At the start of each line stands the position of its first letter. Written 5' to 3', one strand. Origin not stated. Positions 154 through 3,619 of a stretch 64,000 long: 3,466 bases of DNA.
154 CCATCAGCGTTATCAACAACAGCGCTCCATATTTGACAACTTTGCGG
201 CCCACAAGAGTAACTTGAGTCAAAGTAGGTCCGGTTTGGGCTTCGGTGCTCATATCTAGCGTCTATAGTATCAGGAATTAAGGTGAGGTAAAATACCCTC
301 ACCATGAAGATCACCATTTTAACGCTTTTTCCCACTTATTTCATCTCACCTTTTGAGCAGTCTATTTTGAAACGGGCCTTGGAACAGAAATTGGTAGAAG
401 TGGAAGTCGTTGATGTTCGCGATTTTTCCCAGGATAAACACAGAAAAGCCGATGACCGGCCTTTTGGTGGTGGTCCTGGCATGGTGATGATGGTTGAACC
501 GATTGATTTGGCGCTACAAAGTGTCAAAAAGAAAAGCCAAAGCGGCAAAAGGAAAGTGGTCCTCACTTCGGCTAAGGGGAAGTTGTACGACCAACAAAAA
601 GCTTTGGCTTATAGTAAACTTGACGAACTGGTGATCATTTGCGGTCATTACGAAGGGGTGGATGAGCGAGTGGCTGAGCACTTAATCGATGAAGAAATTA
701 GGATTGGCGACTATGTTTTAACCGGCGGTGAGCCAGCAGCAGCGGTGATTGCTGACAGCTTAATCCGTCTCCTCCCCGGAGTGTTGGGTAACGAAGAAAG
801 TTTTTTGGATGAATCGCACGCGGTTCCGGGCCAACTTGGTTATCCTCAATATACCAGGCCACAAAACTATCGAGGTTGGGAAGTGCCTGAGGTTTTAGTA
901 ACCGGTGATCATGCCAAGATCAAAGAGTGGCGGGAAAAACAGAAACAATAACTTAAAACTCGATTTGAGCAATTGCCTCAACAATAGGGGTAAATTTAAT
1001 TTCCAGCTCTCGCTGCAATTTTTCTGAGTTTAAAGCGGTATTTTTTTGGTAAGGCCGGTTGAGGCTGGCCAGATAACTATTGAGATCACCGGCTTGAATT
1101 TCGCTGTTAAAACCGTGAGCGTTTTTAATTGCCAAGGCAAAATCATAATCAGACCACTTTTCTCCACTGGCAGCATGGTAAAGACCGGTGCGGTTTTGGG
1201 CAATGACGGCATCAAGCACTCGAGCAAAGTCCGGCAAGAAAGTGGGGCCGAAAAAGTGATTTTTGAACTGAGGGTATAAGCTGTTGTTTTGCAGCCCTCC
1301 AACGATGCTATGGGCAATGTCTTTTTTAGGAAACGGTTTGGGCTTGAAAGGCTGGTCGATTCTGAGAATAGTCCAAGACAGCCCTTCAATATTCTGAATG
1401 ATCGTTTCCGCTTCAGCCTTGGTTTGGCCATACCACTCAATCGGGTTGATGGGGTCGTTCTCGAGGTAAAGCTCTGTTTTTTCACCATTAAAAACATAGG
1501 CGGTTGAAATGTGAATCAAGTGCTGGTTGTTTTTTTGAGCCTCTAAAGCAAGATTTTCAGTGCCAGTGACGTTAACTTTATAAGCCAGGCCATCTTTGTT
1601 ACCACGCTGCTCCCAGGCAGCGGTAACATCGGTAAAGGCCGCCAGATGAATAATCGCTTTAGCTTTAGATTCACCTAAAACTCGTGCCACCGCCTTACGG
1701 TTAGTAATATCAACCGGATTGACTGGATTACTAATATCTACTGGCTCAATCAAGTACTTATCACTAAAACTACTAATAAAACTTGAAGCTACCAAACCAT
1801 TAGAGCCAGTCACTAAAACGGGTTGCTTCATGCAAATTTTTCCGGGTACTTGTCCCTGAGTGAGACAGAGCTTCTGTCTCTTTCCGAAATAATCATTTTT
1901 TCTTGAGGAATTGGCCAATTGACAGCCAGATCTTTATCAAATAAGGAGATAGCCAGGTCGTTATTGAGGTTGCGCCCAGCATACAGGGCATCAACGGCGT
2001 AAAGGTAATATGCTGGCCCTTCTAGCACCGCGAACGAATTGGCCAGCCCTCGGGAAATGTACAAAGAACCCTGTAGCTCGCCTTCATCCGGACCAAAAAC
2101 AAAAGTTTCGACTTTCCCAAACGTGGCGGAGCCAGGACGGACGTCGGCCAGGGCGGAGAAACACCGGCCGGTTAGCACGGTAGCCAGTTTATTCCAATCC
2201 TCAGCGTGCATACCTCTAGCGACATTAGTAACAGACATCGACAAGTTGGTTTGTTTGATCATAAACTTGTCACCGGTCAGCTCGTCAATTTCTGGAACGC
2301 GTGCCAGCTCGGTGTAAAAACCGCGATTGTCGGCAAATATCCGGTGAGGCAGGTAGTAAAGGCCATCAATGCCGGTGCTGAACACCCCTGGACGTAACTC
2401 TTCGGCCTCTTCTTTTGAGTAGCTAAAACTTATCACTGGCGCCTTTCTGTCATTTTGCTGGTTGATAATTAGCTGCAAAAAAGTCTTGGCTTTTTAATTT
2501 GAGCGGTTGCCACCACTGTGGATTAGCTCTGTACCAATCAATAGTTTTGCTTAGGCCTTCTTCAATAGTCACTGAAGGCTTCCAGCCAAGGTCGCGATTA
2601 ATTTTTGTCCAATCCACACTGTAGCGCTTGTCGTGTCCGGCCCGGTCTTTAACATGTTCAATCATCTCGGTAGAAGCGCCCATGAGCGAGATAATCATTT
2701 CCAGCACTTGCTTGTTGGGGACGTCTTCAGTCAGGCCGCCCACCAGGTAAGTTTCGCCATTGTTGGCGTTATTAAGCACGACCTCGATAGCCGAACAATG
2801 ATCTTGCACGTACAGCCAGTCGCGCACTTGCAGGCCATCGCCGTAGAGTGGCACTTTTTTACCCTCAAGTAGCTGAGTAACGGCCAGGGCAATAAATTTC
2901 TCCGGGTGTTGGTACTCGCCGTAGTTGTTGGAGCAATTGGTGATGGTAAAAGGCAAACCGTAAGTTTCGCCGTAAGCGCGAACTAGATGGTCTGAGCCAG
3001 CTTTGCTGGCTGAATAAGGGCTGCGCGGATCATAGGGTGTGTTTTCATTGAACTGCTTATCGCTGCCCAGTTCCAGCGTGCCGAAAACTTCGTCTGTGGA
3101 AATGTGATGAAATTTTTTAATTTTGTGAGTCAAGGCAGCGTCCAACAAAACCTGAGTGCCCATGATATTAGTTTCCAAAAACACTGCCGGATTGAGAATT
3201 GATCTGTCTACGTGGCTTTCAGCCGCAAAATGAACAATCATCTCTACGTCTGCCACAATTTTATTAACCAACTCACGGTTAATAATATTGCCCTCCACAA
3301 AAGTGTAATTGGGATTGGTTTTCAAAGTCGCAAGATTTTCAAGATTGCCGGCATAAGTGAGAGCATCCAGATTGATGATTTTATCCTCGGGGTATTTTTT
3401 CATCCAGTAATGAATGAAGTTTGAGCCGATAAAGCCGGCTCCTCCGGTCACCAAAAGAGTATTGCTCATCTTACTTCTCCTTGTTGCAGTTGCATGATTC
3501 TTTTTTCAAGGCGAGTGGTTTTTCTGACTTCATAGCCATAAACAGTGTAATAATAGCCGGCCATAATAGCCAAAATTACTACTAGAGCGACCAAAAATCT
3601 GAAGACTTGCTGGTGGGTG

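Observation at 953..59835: Exceptionally large, near-contiguous cell-surface glycan locus (about 27 glycosyltransferases) bracketing ruvCAB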

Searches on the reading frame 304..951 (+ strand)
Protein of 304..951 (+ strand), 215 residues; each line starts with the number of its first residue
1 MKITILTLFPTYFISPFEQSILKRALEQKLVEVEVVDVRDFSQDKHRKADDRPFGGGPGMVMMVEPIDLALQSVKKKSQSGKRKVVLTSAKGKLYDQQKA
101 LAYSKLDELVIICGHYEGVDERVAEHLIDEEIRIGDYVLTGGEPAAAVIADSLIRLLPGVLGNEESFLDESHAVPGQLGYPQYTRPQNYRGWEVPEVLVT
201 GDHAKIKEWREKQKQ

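Call 5: search_protein_families(library=pfam, proteins=[window:304-951:+], max_evalue=0.001)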
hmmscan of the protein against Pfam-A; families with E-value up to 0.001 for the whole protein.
window:304-951:+ (215 aa): 1 family
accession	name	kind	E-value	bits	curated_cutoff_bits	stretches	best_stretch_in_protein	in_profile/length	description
PF01746.26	tRNA_m1G_MT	-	6.5e-56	189.6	27.3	1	23-213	2-185/195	tRNA (Guanine-1)-methyltransferase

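Call 76: find_encoding_contigs(protein=window:304-951:+, flank=10000, max_places=2)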
Protein window:304-951:+ (215 aa): 4 contigs read that carry it; 2 places shown.
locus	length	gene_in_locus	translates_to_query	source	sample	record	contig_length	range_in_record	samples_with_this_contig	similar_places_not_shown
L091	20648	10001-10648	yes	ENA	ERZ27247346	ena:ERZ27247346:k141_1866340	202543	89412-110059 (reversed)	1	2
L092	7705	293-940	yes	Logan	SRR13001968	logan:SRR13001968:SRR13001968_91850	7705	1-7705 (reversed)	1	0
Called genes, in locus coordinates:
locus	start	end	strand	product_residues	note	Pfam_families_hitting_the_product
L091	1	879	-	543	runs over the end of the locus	PF00343:Phosphorylase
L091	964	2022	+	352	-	PF01791:DeoC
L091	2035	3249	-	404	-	PF02073:Peptidase_M29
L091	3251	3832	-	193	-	PF01725:Ham1p_like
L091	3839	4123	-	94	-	PF02575:YbaB_DNA_bd (weak)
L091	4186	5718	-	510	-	PF13177:DNA_pol3_delta2, PF13401:AAA_22 (weak), PF13604:AAA_30 (faint), PF00004:AAA, PF22608:DNAX_ATPase_lid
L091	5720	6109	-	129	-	PF02130:YbeY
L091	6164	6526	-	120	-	-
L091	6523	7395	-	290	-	-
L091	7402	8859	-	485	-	PF00749:tRNA-synt_1c, PF19269:Anticodon_2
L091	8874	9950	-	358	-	-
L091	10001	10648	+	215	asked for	PF01746:tRNA_m1G_MT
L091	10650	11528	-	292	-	PF01073:3Beta_HSD, PF01370:Epimerase, PF02719:Polysacc_synt_2 (faint), PF04321:RmlD_sub_bind, PF16363:GDP_Man_Dehyd, PF07993:NAD_binding_4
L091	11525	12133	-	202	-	PF00908:dTDP_sugar_isom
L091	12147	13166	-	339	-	PF01073:3Beta_HSD, PF01370:Epimerase, PF02719:Polysacc_synt_2, PF04321:RmlD_sub_bind, PF07993:NAD_binding_4, PF16363:GDP_Man_Dehyd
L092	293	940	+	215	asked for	PF01746:tRNA_m1G_MT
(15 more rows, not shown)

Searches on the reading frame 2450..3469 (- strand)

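Call 5: search_protein_families(library=pfam, proteins=[window:2450-3469:-], max_evalue=0.001)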
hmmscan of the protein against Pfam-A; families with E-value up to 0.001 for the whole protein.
window:2450-3469:- (339 aa): 7 families
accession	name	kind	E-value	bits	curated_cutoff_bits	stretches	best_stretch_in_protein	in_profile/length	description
PF16363.11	GDP_Man_Dehyd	-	6.7e-82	276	27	1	6-309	1-332/332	GDP-mannose 4,6 dehydratase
PF01370.27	Epimerase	-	4.6e-65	219.8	20.9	1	6-244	2-240/240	NAD dependent epimerase/dehydratase family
PF01073.25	3Beta_HSD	-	5.7e-19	68.6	22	1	6-223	1-220/280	3-beta hydroxysteroid dehydrogenase/isomerase family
PF02719.21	Polysacc_synt_2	-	5.7e-17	62.3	20.2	1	5-142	1-146/293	Polysaccharide biosynthesis protein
PF07993.18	NAD_binding_4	-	1.4e-16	60.8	20.1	1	7-184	1-209/258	Male sterility protein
PF04321.23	RmlD_sub_bind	-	7.9e-11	42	27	1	5-185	3-154/287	RmlD substrate binding domain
PF13460.12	NAD_binding_10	-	0.00026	21.4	27.2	1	41-176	27-140/184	NAD(P)H-binding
